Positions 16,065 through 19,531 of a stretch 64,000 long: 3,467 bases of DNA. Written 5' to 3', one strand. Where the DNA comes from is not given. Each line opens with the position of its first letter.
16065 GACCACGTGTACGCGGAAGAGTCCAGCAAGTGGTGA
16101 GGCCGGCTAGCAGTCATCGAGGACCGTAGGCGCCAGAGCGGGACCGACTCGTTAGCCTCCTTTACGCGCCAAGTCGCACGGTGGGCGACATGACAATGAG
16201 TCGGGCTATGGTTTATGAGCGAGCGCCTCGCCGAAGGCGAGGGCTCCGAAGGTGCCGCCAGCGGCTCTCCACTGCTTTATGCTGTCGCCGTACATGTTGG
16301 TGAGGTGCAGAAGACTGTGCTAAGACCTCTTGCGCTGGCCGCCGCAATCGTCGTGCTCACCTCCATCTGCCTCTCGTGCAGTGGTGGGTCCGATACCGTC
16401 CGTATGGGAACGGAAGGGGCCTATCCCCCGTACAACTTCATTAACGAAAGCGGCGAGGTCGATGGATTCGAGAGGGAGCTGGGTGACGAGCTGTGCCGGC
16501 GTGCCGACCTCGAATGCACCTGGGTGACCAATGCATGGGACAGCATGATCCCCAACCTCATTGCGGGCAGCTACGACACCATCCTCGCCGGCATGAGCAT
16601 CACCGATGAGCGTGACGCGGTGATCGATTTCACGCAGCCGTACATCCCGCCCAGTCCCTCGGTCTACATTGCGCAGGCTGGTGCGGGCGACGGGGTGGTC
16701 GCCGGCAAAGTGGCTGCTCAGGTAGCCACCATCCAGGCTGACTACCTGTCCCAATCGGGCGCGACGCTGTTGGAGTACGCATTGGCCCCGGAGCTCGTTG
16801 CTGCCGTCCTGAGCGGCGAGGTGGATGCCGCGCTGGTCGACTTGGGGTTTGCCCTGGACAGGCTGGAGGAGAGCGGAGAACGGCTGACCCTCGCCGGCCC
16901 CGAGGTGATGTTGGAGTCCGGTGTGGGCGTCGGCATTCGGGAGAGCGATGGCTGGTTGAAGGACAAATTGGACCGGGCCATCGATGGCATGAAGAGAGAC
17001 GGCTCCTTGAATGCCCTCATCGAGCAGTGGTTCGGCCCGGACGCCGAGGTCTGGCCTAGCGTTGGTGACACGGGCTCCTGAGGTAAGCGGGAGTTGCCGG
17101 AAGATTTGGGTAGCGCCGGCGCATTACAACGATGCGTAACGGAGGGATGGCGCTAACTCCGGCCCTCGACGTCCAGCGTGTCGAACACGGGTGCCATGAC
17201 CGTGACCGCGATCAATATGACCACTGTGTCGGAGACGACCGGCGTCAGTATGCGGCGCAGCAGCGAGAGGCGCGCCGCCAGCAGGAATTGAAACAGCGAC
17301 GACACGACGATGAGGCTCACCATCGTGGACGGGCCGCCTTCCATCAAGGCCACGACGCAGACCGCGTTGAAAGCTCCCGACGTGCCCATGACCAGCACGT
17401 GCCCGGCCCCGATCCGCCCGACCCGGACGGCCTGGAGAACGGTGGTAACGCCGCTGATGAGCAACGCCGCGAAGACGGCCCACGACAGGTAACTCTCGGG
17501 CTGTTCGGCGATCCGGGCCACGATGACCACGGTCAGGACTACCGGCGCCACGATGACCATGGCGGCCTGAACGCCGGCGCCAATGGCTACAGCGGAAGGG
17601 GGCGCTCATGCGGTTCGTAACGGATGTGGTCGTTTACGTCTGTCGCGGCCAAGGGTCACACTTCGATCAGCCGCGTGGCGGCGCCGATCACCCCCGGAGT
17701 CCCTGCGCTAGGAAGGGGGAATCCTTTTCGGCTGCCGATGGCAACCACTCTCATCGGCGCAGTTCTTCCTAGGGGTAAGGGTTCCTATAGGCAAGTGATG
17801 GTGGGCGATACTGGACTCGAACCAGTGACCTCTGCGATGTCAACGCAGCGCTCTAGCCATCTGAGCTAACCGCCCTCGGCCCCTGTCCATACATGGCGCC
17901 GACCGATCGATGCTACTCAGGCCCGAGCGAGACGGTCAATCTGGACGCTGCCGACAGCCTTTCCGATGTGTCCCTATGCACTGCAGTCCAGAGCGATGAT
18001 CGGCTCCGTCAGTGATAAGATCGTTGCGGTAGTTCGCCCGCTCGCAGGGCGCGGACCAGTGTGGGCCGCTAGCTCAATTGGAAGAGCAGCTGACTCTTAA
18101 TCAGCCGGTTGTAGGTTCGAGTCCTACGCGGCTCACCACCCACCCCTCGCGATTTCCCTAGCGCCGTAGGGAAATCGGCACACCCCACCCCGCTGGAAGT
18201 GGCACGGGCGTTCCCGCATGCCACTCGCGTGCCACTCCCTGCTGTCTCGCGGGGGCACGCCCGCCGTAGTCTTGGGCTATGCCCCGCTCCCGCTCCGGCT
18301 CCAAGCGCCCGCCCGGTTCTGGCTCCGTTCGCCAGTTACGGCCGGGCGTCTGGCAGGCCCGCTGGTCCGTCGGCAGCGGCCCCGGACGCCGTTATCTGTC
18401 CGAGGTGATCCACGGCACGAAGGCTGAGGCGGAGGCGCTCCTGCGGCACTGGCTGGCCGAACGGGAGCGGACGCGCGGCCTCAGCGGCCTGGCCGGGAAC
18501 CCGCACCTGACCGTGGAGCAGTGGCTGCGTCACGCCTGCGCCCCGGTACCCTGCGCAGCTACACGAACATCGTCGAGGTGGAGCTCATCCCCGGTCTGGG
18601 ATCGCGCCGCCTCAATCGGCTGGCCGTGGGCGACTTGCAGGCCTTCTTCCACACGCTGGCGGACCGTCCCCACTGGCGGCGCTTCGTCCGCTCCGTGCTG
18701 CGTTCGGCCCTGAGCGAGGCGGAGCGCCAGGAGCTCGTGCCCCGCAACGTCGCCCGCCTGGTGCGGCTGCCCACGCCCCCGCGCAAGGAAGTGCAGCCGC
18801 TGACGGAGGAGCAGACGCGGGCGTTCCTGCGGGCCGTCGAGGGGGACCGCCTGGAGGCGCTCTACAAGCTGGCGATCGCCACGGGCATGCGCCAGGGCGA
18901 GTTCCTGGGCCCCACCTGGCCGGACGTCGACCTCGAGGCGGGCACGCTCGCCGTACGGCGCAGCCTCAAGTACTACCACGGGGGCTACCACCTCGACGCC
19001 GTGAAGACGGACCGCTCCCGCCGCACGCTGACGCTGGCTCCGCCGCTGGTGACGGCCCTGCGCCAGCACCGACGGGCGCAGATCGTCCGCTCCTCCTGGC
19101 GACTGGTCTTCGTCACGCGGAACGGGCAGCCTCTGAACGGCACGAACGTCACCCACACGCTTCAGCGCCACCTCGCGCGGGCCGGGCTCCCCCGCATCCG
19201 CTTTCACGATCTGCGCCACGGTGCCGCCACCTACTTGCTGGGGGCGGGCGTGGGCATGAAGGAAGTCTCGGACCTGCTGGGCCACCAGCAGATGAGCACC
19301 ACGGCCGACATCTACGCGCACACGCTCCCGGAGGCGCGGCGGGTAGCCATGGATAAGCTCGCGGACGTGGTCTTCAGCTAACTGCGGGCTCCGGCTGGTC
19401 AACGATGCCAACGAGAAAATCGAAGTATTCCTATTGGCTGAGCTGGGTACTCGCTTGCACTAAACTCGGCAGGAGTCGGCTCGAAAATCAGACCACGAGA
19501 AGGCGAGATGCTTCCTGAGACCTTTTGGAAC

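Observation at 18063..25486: tRNA-Lys-integrated genomic island with att repeats, integrase and unusual cargo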

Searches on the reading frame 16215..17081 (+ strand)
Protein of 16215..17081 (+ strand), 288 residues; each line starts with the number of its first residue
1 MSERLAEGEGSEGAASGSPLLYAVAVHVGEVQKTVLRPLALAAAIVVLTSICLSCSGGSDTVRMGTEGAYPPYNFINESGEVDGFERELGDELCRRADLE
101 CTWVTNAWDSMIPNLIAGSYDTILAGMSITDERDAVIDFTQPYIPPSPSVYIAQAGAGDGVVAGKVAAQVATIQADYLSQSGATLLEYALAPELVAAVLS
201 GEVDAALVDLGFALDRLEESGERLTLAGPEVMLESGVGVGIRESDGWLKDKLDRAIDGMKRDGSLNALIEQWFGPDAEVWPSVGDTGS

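Call 13: find_encoding_contigs(protein=window:16215-17081:+, flank=10000, max_places=10)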
Protein window:16215-17081:+ (288 aa): no gene with exactly this product is on record in the collection.

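Call 15: find_related_loci(query=window:16215-17081:+, collection=genome_contigs, flank=10000)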
Query window:16215-17081:+ (288 aa) in genome_contigs; peptide patterns used: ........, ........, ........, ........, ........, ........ (x = any residue, [..] = any of these).
599 stretches matched a pattern (row limit reached: there are more); 537 encode a relative of the query (tblastn E <= 1e-3); the best 80 are kept; 80 distinct loci.
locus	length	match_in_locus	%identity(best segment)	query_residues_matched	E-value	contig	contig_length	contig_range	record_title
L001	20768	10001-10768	82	25-280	3e-138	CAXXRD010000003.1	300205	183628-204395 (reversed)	MAG: Dehalococcoidia bacterium isolate bf7c6e82-8c7d-4327-8e5a-8ebf02c99848 genome assembly, contig: contig_3, whole gen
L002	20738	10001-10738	80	35-280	1e-129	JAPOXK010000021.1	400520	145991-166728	MAG: Chloroflexota bacterium isolate COS3_bin_3 NODE_7_length_400520_cov_20.6658, whole genome shotgun sequence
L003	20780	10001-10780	71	17-284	1e-123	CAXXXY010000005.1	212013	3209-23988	MAG: Dehalococcoidia bacterium isolate cba97045-4b49-4485-81c5-40af1a7d79bc genome assembly, contig: contig_5, whole gen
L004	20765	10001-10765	73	25-280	2e-122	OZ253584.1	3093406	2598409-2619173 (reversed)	MAG: Dehalococcoidia bacterium isolate 03c8e236-5a43-4a8a-a010-48565315aea4 genome assembly, chromosome: 1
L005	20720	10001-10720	75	41-280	9e-122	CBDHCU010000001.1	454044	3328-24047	MAG: Dehalococcoidia bacterium isolate 55646556-b4c4-4674-9987-911c49b4817b genome assembly, contig: contig_1, whole gen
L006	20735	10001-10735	73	36-280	8e-122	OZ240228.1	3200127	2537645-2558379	MAG: Dehalococcoidia bacterium isolate b56f2f09-7e5b-4802-a3f6-047262c577dd genome assembly, chromosome: 1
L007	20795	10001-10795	68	16-280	2e-115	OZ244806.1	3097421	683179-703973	MAG: Chloroflexota bacterium isolate 600da572-970b-48f2-b46a-9436f58df6f3 genome assembly, chromosome: 1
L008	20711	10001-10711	73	44-280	6e-115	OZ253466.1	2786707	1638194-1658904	MAG: Dehalococcoidia bacterium isolate 7f7fcc17-106b-4c1d-a8d7-7cf201ad70ef genome assembly, chromosome: 1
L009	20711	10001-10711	73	44-280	2e-114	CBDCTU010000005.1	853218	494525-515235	MAG: Dehalococcoidia bacterium isolate 3d670e24-0b6f-4f35-9e2a-ae370501de79 genome assembly, contig: contig_5, whole gen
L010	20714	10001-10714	74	44-280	3e-114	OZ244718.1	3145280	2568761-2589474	MAG: Dehalococcoidia bacterium isolate 64a180b2-7017-4824-b5be-e5f766f304e8 genome assembly, chromosome: 1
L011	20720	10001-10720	72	41-280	1e-112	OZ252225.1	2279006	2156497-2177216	MAG: Dehalococcoidia bacterium isolate 34f50415-d94a-410d-b1e5-f9bc9e389886 genome assembly, chromosome: 1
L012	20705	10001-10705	74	44-278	2e-112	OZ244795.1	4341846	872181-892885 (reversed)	MAG: Dehalococcoidia bacterium isolate 888037fe-99b5-4f1c-be9c-829ee1fba83a genome assembly, chromosome: 1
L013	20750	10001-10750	70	34-280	9e-113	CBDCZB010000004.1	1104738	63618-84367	MAG: Dehalococcoidia bacterium isolate ba092683-2743-4c74-9192-48684eccfa31 genome assembly, contig: contig_4, whole gen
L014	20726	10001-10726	74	39-280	8e-111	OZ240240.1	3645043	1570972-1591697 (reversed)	MAG: Dehalococcoidia bacterium isolate 9fa25b9b-25de-44f7-936b-2c4815794ad0 genome assembly, chromosome: 1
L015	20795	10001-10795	67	16-280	1e-110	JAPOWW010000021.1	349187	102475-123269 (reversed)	MAG: Chloroflexota bacterium isolate COS3_bin_10 NODE_10_length_349187_cov_17.3194, whole genome shotgun sequence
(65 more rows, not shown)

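Call 42: search_protein_families(library=padloc, proteins=[L001:19017-19745:-, L001:19750-20727:-], max_evalue=0.001)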
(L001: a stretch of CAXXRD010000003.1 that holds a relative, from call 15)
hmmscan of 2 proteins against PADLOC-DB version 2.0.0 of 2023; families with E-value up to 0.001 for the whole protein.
L001:19017-19745:- (242 aa): 2 families
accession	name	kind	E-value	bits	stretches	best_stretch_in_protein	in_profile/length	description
PDLC03540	REase_II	-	8.3e-79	262.8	1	12-233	12-235/247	Type II restriction enzyme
PDLC03400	REase_II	-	3.5e-41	139.7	1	13-170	13-172/222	Type II restriction enzyme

L001:19750-20727:- (325 aa): 67 families (the best 25 are shown)
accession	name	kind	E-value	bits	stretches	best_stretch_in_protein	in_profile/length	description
PDLC03350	MTase_II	-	3.3e-60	202.1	1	54-311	56-297/312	Type II methyltransferase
PDLC03259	MTase_II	-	7.2e-60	201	1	53-309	2-255/423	Type II methyltransferase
PDLC03283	MTase_II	-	2.7e-54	182.8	1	53-311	3-273/352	Type II methyltransferase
PDLC03353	MTase_II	-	2e-52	176.3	1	54-313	9-254/260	Type II methyltransferase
PDLC03387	MTase_II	-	1e-33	114.8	2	194-312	161-278/289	Type II methyltransferase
PDLC03299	MTase_II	-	1.8e-28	97.9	2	245-310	193-258/296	Type II methyltransferase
PDLC03371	MTase_II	-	8.7e-28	95.6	1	57-313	13-256/260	Type II methyltransferase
PDLC03246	MTase_II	-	3.6e-26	90.1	1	64-304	123-361/376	Type II methyltransferase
PDLC03260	MTase_II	-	1.5e-22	78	2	232-307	229-305/349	Type II methyltransferase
PDLC03265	MTase_II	-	2.9e-21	74.3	2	245-309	264-328/333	Type II methyltransferase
PDLC03276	MTase_II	-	1.6e-20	71.8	2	53-178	142-261/404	Type II methyltransferase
PDLC03252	MTase_II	-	1.3e-19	68.7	2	222-309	266-353/365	Type II methyltransferase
PDLC03320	MTase_II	-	9.8e-18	62.3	1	246-314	211-279/289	Type II methyltransferase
PDLC03325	MTase_II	-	3.8e-17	60.1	2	253-311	81-135/426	Type II methyltransferase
PDLC03216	MTase_II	-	4.2e-17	60.2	1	245-312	191-258/364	Type II methyltransferase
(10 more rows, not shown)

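Call 78: search_protein_families(library=pfam, proteins=[L001:15575-16249:+, L002:16985-18244:+, L002:13451-14590:+], max_evalue=0.05)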
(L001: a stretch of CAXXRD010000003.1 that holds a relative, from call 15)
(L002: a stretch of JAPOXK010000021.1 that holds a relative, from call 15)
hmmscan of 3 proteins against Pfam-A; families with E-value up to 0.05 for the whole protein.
L001:15575-16249:+ (224 aa): 1 family
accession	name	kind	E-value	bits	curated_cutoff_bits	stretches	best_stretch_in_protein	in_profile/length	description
PF01987.23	AIM24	-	3e-70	236.5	25.7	1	3-207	1-205/205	Mitochondrial biogenesis AIM24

L002:16985-18244:+ (419 aa): 2 families
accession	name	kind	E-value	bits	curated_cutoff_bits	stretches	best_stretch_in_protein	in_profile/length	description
PF05130.17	FlgN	-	0.037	14.9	30.5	1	120-217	11-101/147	FlgN protein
PF15307.11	SPACA7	-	0.041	14.6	27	0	27-109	18-90/107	Sperm acrosome-associated protein 7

L002:13451-14590:+ (379 aa): 2 families
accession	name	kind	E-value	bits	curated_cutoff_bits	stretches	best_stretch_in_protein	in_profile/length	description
PF08028.16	Acyl-CoA_dh_2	-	4.4e-27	95.4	22.7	1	232-363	2-133/134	Acyl-CoA dehydrogenase, C-terminal domain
PF00441.29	Acyl-CoA_dh_1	-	1.1e-08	35.8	22.4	1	231-356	16-131/150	Acyl-CoA dehydrogenase, C-terminal domain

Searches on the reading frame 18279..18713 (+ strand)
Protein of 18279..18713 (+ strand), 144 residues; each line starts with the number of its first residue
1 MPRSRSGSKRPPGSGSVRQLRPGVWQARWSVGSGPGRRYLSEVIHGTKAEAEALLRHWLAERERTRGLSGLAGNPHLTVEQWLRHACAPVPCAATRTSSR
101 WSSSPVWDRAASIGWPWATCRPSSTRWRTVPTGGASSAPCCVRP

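Call 9: search_protein_families(library=pfam, proteins=[window:18279-18713:+], max_evalue=0.01)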
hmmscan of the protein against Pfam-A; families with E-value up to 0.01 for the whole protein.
window:18279-18713:+ (144 aa): 0 families

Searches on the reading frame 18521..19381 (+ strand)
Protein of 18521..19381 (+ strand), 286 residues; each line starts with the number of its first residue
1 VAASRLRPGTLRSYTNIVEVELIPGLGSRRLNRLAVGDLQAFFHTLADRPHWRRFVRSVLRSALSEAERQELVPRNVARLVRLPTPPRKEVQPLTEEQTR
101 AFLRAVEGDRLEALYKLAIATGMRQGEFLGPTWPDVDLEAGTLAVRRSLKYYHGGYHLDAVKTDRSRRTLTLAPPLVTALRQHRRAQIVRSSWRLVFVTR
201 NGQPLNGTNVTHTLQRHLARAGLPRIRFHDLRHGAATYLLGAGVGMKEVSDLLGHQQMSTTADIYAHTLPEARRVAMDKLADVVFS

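Call 9: search_protein_families(library=pfam, proteins=[window:18521-19381:+], max_evalue=0.01)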
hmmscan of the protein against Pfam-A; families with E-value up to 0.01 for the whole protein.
window:18521-19381:+ (286 aa): 2 families
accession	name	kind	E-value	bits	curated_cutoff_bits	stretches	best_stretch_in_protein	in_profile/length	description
PF00589.27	Phage_integrase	-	1.7e-26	93.5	27.1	1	94-269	3-169/172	Phage integrase family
PF14659.12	Phage_int_SAM_3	-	0.00075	20.1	22.6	1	4-46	15-57/58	Phage integrase, N-terminal SAM-like domain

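Call 25: search_protein_families(library=phrogs, proteins=[window:18521-19381:+], max_evalue=0.01)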
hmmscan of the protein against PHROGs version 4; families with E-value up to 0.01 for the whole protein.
window:18521-19381:+ (286 aa): 5 families
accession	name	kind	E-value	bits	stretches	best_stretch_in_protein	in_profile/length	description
phrog_1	-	integration and excision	4.6e-61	208.8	1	4-285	180-452/611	integrase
phrog_216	-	integration and excision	1.2e-26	94.6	1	54-281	16-237/301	integrase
phrog_7685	-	integration and excision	3e-14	54.1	1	154-283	115-238/240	integrase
phrog_25190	-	integration and excision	3.3e-09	38.1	1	204-274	25-95/109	integrase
phrog_35951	-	unknown function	2.8e-05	25.5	1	213-267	8-61/97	-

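Call 26: search_protein_families(library=ncbifam, proteins=[window:18521-19381:+], max_evalue=0.01)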
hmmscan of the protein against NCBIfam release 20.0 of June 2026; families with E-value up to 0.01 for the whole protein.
window:18521-19381:+ (286 aa): 10 families
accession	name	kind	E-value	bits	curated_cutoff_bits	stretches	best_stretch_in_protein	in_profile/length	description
TIGR02224.1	recomb_XerC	equivalog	2e-22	79.9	335.15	1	28-268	38-277/295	tyrosine recombinase XerC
NF040815.2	recomb_XerA_Arch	equivalog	4e-22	79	220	1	8-270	14-256/263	site-specific tyrosine recombinase/integron integrase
TIGR02225.1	recomb_XerD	equivalog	6.4e-19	68.4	329.6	1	31-268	38-274/290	site-specific tyrosine recombinase XerD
NF001399.0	PRK00283.1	subfamily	3.3e-17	62.7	279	1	30-272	47-287/300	tyrosine recombinase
NF002331.0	PRK01287.1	subfamily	1.3e-11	44.1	371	1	69-267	116-311/365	site-specific tyrosine recombinase XerC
TIGR02249.1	integrase_gron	subfamily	1.6e-11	44.1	265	1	207-270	239-302/315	integron integrase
NF003462.0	PRK05084.1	equivalog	8.1e-10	37.9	267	1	94-280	182-356/360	tyrosine recombinase XerS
NF011946.0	PRK15417.1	equivalog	1.6e-08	34.1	435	1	212-269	259-316/337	integron integrase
NF007370.0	PRK09870.1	subfamily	9.3e-06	25.4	221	1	113-262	36-174/200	tyrosine-type DNA invertase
NF007371.0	PRK09871.1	subfamily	9.6e-06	25.3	222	1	100-263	17-170/198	tyrosine-type DNA invertase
